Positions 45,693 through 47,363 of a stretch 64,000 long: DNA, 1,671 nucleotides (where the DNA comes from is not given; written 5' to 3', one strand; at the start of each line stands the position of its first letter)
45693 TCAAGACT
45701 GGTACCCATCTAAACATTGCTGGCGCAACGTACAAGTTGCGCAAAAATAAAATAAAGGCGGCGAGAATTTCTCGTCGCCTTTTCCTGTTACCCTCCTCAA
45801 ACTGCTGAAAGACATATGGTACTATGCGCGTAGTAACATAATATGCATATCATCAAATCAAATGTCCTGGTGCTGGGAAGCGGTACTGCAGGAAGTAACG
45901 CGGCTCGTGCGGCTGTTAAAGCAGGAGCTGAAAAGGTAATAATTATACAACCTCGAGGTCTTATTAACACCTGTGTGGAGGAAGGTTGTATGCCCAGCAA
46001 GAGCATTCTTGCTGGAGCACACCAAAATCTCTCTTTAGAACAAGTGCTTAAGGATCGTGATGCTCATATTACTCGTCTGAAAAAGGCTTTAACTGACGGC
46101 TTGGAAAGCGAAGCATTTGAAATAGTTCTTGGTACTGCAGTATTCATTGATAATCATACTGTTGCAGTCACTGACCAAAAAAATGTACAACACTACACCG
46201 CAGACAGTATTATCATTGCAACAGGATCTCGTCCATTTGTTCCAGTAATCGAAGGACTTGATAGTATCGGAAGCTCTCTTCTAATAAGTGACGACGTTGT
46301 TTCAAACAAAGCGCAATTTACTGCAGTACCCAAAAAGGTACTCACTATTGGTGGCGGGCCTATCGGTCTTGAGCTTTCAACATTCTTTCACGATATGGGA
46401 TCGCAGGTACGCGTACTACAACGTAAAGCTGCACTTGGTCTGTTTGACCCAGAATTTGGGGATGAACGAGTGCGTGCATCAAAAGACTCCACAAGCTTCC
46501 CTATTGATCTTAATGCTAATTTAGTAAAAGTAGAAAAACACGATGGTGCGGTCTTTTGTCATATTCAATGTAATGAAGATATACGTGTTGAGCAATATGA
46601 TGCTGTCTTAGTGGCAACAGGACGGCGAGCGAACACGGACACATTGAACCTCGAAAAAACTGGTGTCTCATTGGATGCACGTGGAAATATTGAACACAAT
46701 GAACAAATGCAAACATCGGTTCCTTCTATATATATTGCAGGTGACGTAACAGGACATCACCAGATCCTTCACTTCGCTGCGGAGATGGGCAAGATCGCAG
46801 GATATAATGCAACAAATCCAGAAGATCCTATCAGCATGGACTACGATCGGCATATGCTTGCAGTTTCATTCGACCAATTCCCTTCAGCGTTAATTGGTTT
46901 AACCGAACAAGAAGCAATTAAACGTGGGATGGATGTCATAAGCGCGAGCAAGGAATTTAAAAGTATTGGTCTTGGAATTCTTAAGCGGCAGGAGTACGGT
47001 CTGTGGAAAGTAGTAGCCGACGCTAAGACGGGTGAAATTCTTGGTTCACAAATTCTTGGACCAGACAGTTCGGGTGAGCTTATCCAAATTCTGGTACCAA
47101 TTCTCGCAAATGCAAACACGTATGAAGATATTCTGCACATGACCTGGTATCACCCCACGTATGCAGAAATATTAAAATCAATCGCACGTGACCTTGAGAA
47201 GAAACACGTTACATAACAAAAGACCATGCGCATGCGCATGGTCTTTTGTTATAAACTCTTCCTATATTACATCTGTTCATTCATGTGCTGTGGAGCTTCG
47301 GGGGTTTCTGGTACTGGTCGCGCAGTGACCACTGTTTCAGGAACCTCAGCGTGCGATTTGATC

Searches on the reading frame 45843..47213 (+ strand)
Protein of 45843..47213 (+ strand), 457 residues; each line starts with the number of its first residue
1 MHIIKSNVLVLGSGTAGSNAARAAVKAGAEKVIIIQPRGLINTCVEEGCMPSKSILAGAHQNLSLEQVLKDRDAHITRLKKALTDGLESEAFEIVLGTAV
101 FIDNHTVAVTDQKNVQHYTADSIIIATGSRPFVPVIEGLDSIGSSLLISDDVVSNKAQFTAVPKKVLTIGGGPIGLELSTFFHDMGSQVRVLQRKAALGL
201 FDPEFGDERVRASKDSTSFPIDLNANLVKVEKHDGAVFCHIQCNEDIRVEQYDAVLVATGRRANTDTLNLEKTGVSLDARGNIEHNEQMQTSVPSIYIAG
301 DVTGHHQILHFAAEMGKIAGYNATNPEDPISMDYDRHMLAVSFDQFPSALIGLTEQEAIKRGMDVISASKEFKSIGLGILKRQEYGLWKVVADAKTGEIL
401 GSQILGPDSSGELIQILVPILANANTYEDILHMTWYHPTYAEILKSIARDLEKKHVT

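Call 14: search_protein_families(library=pfam, proteins=[window:45843-47213:+], max_evalue=0.01)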
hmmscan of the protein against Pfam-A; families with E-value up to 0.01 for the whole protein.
window:45843-47213:+ (457 aa): 12 families
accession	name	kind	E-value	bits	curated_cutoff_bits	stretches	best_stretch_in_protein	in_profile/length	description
PF07992.20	Pyr_redox_2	-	2.2e-53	182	26.1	1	7-316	2-291/291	Pyridine nucleotide-disulphide oxidoreductase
PF02852.28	Pyr_redox_dim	-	3.8e-19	69.4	25.3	1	341-445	4-107/110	Pyridine nucleotide-disulphide oxidoreductase, dimerisation domain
PF13738.12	Pyr_redox_3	-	5.6e-13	49.2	30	1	104-300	111-305/305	Pyridine nucleotide-disulphide oxidoreductase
PF00070.33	Pyr_redox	-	5.8e-12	46.4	22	1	165-236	1-72/82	Pyridine nucleotide-disulphide oxidoreductase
PF01134.28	GIDA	-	4.6e-08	33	22.1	1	8-57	2-48/391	Glucose inhibited division protein A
PF01262.27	AlaDh_PNT_C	-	1.4e-06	28.3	23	1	5-77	28-98/214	Alanine dehydrogenase/PNT, C-terminal domain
PF13434.12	Lys_Orn_oxgnase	-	0.00019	21.1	21.3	1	106-187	133-212/339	L-lysine 6-monooxygenase/L-ornithine 5-monooxygenase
PF01494.25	FAD_binding_3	-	0.00022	21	22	0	165-196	3-34/349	FAD binding domain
PF13241.12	NAD_binding_7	-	0.00033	21.6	22.1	0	164-263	8-73/104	Putative NAD(P)-binding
PF03486.20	HI0933_like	-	0.0026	17.7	50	0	7-35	2-29/244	HI0933-like protein Rossmann domain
PF12831.13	FAD_oxidored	-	0.0074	16.1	27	1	8-40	2-33/416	FAD dependent oxidoreductase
PF00890.30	FAD_binding_2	-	0.0079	15.9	20.4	0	8-43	2-36/414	FAD binding domain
